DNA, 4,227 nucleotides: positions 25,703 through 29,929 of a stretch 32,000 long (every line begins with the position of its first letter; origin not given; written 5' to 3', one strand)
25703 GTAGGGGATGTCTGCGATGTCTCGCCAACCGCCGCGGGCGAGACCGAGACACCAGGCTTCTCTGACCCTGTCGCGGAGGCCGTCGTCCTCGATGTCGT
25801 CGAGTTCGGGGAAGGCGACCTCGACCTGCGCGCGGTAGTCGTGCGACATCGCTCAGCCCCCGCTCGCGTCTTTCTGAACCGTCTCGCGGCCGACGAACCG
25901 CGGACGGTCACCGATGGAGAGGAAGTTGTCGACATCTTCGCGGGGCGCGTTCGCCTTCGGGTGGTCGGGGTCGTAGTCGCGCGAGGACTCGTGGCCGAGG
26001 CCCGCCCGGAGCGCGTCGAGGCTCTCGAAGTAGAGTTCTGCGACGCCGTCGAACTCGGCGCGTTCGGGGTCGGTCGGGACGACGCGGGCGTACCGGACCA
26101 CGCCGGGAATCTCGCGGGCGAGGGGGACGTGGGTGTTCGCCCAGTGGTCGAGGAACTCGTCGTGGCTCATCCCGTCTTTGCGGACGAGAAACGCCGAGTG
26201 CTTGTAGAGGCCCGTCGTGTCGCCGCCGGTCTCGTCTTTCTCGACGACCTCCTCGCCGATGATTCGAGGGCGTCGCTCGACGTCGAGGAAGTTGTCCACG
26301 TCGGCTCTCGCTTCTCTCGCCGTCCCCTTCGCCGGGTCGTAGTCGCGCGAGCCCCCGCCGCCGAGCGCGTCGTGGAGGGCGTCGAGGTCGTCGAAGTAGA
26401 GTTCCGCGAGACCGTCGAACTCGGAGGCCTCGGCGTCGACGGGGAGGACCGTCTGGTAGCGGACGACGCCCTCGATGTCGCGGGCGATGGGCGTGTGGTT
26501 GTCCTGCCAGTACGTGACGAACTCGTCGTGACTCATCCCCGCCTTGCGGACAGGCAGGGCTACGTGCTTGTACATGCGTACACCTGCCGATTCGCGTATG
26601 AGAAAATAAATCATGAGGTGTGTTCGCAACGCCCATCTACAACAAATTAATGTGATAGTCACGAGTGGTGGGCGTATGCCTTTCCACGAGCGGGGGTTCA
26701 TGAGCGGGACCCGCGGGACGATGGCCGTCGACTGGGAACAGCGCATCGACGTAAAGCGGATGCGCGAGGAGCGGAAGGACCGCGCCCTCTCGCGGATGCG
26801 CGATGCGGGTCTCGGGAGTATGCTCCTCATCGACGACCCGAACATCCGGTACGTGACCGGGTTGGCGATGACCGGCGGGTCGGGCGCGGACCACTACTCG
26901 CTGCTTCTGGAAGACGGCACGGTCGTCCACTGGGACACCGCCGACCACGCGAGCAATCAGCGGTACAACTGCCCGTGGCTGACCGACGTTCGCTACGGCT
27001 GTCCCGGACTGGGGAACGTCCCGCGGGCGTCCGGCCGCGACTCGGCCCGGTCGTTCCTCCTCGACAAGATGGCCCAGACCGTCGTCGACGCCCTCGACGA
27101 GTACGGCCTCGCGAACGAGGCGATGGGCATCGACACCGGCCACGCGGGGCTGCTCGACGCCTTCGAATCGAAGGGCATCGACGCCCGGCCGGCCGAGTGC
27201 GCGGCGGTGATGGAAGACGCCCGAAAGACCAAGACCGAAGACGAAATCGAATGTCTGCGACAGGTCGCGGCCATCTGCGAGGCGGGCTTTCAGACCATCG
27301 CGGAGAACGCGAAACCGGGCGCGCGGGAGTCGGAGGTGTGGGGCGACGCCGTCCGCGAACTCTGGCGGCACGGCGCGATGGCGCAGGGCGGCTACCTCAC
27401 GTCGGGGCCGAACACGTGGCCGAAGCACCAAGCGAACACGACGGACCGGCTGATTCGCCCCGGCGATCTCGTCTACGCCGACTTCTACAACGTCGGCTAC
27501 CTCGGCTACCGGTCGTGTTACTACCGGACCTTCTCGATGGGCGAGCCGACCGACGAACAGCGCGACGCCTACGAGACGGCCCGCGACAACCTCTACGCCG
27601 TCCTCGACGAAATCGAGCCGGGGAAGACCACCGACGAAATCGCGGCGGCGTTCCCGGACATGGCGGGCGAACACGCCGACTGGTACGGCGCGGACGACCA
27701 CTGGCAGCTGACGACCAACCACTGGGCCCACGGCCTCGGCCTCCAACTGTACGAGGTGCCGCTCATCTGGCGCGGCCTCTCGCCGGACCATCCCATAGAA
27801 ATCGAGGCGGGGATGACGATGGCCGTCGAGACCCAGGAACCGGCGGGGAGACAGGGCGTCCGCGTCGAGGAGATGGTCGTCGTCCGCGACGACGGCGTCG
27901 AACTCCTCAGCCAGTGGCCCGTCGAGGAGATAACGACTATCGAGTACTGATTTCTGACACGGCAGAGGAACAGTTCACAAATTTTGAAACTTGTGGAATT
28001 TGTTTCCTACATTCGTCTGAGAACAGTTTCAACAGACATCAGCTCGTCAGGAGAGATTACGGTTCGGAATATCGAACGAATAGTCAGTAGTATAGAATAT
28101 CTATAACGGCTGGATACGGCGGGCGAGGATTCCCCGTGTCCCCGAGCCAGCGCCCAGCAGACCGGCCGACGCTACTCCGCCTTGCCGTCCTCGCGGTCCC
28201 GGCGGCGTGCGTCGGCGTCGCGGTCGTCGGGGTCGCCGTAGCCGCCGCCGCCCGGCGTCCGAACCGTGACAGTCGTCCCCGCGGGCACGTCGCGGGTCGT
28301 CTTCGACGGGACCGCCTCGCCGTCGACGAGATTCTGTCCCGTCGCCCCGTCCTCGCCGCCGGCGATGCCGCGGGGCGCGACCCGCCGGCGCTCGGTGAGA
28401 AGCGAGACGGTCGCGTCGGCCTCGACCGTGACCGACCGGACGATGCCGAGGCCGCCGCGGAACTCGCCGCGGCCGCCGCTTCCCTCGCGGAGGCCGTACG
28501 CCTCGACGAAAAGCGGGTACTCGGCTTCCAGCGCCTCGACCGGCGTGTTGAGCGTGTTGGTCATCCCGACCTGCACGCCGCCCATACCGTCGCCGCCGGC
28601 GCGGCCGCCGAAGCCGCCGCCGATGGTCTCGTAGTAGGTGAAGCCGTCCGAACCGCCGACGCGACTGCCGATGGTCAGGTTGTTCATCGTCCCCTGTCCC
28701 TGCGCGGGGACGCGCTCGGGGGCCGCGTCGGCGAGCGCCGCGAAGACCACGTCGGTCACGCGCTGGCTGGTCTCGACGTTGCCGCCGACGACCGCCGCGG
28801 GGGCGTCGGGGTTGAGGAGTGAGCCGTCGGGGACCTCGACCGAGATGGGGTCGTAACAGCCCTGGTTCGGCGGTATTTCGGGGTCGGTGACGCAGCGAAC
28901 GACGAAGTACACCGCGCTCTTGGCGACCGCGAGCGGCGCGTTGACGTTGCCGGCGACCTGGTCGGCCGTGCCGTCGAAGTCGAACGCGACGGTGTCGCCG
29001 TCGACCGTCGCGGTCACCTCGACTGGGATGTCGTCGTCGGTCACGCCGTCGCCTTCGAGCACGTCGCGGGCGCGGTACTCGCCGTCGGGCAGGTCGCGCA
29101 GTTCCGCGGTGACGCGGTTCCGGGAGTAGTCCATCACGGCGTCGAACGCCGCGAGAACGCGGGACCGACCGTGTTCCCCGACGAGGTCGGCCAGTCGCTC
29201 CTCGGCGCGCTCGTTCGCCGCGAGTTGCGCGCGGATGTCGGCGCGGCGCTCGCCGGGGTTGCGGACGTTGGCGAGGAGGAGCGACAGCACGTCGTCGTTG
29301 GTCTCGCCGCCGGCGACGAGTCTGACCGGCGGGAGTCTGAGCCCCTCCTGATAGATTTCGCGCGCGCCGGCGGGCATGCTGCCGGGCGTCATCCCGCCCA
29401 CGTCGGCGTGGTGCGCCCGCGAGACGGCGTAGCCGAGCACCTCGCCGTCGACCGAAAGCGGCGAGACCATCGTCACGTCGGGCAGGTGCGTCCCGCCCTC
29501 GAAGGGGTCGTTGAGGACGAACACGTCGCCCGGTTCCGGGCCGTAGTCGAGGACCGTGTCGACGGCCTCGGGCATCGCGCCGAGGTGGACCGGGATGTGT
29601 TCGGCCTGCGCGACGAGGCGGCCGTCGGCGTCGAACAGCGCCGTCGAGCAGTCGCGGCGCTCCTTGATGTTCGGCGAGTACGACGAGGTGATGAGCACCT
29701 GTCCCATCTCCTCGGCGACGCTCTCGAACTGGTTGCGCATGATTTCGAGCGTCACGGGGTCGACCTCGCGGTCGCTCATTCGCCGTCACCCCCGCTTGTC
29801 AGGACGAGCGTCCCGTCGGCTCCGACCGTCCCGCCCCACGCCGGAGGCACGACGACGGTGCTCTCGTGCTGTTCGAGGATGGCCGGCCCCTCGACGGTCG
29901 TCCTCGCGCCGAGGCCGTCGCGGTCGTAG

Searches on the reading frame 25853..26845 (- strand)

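Call 7: search_protein_families(library=pfam, proteins=[window:25853-26845:-])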
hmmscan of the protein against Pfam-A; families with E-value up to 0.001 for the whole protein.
window:25853-26845:- (330 aa): 1 family
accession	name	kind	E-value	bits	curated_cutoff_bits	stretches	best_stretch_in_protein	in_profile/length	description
PF07110.17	EthD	-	7.5e-26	91.6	22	2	223-297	1-91/96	EthD domain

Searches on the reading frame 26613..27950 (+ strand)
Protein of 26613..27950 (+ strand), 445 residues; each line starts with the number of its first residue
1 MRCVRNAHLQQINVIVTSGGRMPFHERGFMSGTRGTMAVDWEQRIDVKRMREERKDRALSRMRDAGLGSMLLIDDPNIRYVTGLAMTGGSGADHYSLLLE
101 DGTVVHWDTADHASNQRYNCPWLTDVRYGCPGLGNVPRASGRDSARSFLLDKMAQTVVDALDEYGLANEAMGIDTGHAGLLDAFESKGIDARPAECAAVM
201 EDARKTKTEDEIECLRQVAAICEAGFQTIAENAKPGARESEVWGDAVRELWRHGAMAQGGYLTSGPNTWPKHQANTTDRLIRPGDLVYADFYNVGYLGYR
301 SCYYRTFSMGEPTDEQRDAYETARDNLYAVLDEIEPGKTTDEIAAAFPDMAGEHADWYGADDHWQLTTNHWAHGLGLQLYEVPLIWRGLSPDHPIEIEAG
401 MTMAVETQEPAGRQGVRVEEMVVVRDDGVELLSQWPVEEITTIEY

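Call 7: search_protein_families(library=pfam, proteins=[window:26613-27950:+])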
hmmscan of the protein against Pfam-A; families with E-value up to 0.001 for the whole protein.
window:26613-27950:+ (445 aa): 2 families
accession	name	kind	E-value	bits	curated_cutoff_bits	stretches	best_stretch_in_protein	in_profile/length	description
PF00557.29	Peptidase_M24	-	2.5e-35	122.6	23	1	213-425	1-207/208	Metallopeptidase family M24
PF01321.24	Creatinase_N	-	3.6e-06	28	22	1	54-204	1-126/128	Creatinase/Prolidase N-terminal domain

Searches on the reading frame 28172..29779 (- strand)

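Call 7: search_protein_families(library=pfam, proteins=[window:28172-29779:-])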
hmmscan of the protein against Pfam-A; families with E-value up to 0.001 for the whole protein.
window:28172-29779:- (535 aa): 1 family
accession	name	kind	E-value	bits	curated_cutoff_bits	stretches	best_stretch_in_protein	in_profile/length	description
PF02538.19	Hydantoinase_B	-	2.3e-209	696.6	26.8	1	7-517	1-519/519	Hydantoinase B/oxoprolinase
